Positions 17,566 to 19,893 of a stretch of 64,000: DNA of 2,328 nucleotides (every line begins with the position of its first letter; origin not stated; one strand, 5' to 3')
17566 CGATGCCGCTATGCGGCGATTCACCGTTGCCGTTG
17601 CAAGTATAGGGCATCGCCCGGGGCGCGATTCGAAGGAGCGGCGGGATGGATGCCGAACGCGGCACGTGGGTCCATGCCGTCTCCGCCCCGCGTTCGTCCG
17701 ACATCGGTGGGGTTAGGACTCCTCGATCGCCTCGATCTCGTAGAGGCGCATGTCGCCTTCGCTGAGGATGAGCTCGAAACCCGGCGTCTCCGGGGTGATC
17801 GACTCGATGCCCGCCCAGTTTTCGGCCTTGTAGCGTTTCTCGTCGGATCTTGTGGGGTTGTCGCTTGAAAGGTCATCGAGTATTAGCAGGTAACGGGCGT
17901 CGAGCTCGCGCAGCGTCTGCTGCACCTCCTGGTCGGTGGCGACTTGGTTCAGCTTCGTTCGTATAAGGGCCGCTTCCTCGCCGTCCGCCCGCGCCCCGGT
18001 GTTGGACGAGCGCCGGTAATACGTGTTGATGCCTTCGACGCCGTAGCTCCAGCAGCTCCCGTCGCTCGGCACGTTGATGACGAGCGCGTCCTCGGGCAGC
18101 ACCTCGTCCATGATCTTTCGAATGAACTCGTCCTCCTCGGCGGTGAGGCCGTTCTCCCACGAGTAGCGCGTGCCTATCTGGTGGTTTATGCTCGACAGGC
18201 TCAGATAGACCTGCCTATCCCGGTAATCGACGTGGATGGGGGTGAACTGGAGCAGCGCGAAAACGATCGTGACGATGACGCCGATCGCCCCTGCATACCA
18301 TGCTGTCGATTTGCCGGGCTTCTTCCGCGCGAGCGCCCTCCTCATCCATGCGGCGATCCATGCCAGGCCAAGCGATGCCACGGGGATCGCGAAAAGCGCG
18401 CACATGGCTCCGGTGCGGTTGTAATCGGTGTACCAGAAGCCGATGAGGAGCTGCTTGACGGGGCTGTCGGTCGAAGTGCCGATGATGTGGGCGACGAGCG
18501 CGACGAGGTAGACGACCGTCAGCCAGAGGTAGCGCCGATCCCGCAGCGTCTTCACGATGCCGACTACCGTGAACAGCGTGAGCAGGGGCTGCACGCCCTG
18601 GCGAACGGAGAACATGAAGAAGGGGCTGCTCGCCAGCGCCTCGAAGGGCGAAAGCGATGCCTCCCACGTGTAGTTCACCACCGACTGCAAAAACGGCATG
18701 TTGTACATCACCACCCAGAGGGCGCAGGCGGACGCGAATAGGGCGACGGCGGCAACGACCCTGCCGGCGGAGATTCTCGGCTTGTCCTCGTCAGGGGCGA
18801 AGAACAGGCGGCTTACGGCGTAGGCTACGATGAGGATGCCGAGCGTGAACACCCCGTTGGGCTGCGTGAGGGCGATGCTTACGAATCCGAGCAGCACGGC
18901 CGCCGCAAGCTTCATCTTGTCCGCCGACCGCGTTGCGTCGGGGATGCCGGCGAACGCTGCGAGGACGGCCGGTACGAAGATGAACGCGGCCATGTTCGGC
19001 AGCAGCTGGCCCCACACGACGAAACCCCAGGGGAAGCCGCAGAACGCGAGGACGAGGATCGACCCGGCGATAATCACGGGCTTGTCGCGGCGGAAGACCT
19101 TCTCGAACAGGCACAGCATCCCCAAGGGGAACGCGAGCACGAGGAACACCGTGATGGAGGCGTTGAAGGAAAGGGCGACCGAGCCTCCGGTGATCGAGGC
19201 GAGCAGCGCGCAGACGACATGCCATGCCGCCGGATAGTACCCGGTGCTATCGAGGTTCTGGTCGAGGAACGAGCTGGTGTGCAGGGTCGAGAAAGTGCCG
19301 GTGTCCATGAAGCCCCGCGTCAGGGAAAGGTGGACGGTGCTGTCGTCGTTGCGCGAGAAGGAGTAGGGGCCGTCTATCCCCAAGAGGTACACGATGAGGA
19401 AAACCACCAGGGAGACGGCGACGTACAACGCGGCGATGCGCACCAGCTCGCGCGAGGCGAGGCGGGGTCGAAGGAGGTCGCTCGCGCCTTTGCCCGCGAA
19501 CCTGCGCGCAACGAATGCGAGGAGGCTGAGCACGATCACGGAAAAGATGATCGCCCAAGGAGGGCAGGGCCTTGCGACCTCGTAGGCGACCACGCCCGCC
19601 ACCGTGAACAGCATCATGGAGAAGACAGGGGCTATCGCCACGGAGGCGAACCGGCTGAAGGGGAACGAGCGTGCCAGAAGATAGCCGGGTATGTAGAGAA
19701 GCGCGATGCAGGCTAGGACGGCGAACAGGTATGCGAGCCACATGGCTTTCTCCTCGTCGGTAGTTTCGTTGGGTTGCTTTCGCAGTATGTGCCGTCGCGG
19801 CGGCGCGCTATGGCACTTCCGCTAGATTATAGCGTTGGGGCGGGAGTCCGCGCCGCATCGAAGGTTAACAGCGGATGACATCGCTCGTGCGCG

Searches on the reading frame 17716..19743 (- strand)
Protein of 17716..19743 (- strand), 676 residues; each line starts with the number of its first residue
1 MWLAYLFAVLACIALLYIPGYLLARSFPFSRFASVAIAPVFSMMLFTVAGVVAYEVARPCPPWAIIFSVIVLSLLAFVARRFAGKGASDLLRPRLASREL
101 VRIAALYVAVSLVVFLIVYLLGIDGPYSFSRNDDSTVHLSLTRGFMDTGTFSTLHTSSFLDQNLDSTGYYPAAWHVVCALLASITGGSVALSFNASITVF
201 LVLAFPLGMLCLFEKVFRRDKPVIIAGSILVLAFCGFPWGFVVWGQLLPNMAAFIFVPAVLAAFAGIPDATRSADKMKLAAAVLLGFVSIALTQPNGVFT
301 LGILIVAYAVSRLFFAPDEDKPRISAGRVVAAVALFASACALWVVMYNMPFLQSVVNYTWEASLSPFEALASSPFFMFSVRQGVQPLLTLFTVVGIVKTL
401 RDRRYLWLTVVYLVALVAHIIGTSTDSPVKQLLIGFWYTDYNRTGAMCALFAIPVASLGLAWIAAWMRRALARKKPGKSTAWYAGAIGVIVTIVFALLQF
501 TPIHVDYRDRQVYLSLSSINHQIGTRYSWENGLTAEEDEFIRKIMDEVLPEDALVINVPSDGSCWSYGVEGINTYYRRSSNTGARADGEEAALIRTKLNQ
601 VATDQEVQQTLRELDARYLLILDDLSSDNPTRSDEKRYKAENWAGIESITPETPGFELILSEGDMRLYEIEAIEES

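Call 54: search_protein_families(library=pfam, proteins=[window:17716-19743:-], max_evalue=0.00001)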
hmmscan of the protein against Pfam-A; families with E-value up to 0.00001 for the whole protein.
window:17716-19743:- (676 aa): 1 family
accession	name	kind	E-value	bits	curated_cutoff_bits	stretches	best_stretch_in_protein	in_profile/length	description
PF20176.3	DUF6541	-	2e-157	525.8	29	1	14-672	2-646/646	Family of unknown function (DUF6541)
